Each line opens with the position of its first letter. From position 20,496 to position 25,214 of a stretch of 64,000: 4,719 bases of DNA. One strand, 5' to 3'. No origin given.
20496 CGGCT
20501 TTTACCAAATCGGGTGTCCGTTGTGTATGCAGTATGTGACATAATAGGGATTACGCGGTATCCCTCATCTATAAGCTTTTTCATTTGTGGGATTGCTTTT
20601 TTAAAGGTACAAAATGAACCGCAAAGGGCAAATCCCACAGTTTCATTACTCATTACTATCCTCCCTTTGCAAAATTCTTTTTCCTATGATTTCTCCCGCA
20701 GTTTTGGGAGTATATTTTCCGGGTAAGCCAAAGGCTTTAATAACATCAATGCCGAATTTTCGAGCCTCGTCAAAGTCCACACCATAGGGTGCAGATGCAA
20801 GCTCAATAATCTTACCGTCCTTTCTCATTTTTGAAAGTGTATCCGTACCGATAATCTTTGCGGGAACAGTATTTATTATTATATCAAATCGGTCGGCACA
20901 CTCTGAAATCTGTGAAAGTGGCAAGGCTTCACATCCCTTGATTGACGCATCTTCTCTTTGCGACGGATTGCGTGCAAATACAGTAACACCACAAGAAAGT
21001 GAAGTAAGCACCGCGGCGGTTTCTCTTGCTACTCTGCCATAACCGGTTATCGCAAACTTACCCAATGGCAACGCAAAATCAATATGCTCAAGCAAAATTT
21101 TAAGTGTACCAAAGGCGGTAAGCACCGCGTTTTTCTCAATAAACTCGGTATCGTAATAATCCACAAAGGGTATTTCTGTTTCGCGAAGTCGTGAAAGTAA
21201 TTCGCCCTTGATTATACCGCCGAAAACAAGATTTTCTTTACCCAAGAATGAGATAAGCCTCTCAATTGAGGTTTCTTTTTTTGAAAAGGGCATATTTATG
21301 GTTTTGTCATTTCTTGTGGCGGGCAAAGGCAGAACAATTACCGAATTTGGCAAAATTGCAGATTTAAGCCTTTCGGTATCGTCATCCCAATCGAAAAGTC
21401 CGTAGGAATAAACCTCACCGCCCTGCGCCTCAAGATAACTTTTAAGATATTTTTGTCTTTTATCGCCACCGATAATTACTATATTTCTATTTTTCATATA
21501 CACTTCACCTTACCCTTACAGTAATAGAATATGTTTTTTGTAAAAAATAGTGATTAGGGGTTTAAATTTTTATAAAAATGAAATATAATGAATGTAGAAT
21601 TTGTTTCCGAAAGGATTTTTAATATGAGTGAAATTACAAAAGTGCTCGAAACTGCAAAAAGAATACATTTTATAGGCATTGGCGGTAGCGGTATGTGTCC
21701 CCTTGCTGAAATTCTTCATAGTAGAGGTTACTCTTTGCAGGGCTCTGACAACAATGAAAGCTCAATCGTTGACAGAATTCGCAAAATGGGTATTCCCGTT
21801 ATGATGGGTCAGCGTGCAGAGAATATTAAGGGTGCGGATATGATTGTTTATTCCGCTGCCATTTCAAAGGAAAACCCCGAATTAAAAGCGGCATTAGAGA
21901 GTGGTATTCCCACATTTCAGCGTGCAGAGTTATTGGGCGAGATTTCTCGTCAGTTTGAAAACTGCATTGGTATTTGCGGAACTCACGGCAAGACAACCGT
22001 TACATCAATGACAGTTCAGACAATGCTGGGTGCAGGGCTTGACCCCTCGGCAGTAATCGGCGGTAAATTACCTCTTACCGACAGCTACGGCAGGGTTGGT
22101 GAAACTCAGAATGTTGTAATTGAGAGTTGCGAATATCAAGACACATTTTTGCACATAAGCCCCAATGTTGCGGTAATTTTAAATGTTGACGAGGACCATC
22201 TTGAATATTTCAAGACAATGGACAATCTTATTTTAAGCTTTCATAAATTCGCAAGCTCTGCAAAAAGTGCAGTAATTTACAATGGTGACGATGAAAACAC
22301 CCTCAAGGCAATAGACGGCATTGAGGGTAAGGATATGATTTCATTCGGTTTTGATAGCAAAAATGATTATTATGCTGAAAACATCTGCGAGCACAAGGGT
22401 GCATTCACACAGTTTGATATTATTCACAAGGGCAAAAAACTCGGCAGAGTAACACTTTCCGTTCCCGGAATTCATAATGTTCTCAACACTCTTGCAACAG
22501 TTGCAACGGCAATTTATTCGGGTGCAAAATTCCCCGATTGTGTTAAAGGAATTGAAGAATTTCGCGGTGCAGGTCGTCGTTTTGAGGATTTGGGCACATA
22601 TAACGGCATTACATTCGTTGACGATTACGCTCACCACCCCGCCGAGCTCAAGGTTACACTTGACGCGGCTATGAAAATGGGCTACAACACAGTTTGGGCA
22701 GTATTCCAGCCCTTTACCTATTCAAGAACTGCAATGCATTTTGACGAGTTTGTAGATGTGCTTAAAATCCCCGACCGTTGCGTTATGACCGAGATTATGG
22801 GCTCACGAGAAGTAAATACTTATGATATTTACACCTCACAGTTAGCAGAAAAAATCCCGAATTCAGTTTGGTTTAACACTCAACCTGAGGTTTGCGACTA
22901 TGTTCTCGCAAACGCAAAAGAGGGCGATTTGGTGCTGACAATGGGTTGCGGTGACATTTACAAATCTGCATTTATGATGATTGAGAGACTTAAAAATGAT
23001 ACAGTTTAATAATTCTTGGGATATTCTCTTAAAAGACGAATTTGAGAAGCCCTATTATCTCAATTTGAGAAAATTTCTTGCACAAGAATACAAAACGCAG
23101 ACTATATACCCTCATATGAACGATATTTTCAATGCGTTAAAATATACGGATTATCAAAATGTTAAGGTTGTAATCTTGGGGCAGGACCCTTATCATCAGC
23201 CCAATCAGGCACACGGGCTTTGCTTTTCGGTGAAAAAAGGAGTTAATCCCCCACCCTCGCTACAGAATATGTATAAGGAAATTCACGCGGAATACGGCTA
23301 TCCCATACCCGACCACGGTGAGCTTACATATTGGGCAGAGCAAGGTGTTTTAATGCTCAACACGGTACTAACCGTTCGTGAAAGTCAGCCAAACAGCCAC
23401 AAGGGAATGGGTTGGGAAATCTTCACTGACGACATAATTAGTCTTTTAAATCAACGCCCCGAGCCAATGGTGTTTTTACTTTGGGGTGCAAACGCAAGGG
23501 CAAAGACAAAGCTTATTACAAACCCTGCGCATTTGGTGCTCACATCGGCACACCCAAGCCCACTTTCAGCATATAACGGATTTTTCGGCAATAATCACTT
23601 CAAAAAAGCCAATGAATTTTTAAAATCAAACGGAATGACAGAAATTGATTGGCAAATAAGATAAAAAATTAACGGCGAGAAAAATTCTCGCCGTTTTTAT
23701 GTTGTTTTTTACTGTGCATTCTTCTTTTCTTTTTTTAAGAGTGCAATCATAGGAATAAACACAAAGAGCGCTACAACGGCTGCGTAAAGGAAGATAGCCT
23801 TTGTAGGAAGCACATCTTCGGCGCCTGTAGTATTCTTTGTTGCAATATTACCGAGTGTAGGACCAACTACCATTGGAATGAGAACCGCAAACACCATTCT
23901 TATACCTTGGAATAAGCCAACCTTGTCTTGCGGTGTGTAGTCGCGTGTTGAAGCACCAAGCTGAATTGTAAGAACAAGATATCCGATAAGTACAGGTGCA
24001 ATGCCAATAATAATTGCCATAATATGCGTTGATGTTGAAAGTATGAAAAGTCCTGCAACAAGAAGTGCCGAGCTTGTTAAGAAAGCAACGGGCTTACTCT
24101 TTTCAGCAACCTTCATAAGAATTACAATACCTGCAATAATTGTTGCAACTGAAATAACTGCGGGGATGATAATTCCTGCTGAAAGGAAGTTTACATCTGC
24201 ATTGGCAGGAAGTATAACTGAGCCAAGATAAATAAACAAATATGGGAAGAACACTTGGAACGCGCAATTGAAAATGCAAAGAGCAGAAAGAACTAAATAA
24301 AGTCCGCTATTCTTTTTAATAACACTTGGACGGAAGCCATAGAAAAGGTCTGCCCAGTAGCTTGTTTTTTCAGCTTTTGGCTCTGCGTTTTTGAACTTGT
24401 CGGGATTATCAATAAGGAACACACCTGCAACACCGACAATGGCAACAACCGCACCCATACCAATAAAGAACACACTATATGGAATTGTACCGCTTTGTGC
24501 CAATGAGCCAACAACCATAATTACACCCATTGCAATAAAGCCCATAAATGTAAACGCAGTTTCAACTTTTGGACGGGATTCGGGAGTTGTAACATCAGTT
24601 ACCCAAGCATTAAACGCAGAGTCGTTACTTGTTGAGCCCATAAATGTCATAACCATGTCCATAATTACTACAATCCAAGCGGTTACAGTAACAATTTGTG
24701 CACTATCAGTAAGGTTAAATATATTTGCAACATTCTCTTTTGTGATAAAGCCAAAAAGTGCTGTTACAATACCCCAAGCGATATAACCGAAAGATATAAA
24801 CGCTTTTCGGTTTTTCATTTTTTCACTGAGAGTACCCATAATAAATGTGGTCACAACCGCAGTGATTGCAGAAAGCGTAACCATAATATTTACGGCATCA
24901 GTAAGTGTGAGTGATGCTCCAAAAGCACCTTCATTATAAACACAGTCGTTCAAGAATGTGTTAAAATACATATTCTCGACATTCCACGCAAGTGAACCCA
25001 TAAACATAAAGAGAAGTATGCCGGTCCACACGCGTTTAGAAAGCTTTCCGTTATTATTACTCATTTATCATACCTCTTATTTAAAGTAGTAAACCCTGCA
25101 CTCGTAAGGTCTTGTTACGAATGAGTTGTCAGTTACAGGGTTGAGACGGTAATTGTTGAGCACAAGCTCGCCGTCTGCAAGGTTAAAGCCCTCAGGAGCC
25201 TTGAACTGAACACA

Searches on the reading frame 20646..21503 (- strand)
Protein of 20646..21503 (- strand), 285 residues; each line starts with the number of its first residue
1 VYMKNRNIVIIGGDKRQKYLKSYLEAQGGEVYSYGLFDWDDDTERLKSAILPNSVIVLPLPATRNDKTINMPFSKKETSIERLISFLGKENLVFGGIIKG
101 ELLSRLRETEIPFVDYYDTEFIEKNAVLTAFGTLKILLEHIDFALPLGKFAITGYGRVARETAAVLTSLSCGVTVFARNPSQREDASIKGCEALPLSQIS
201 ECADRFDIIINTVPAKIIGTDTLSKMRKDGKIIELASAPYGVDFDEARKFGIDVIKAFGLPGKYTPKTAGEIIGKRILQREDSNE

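Call 33: search_protein_families(library=pfam, proteins=[window:20646-21503:-], max_evalue=0.00001)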
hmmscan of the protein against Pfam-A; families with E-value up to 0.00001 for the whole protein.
window:20646-21503:- (285 aa): 2 families
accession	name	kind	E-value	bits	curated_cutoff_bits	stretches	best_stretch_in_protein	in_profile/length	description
PF16924.11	DpaA_N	-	2.1e-23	83.1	29.2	1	7-117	1-116/116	Dipicolinate synthase subunit A N-terminal domain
PF02826.25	2-Hacid_dh_C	-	2.5e-07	30.7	25.1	1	149-236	38-127/178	D-isomer specific 2-hydroxyacid dehydrogenase, NAD binding domain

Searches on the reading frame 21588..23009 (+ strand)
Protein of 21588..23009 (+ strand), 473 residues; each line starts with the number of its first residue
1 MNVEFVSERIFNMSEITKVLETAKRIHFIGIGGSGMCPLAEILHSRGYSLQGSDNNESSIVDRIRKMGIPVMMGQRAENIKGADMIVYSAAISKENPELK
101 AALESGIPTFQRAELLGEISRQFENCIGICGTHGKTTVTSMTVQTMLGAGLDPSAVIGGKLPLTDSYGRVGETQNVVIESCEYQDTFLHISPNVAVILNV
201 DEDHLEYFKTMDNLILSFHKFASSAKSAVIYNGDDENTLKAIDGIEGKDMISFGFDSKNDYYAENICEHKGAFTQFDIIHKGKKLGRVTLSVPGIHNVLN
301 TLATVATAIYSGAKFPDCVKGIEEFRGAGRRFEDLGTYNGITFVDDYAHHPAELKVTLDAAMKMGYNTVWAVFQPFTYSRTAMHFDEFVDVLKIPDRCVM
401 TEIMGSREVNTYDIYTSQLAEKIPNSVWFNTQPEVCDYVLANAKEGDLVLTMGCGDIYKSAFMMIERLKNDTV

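Call 33: search_protein_families(library=pfam, proteins=[window:21588-23009:+], max_evalue=0.00001)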
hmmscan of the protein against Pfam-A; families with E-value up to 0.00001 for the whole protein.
window:21588-23009:+ (473 aa): 3 families
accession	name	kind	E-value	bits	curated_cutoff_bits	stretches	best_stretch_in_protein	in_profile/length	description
PF01225.30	Mur_ligase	-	7e-28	97.3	21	1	25-123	1-94/95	Mur ligase family, catalytic domain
PF08245.18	Mur_ligase_M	-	1.1e-25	91.2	24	1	129-308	1-200/200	Mur ligase middle domain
PF02875.26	Mur_ligase_C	-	4.6e-17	63.5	28.4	1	330-455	1-127/127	Mur ligase, glutamate ligase domain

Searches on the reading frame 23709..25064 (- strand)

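Call 33: search_protein_families(library=pfam, proteins=[window:23709-25064:-], max_evalue=0.00001)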
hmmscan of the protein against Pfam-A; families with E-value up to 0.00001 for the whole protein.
window:23709-25064:- (451 aa): 1 family
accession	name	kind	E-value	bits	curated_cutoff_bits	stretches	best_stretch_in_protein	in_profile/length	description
PF07690.21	MFS_1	-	1.5e-24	87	33.4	1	45-402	24-347/347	Major Facilitator Superfamily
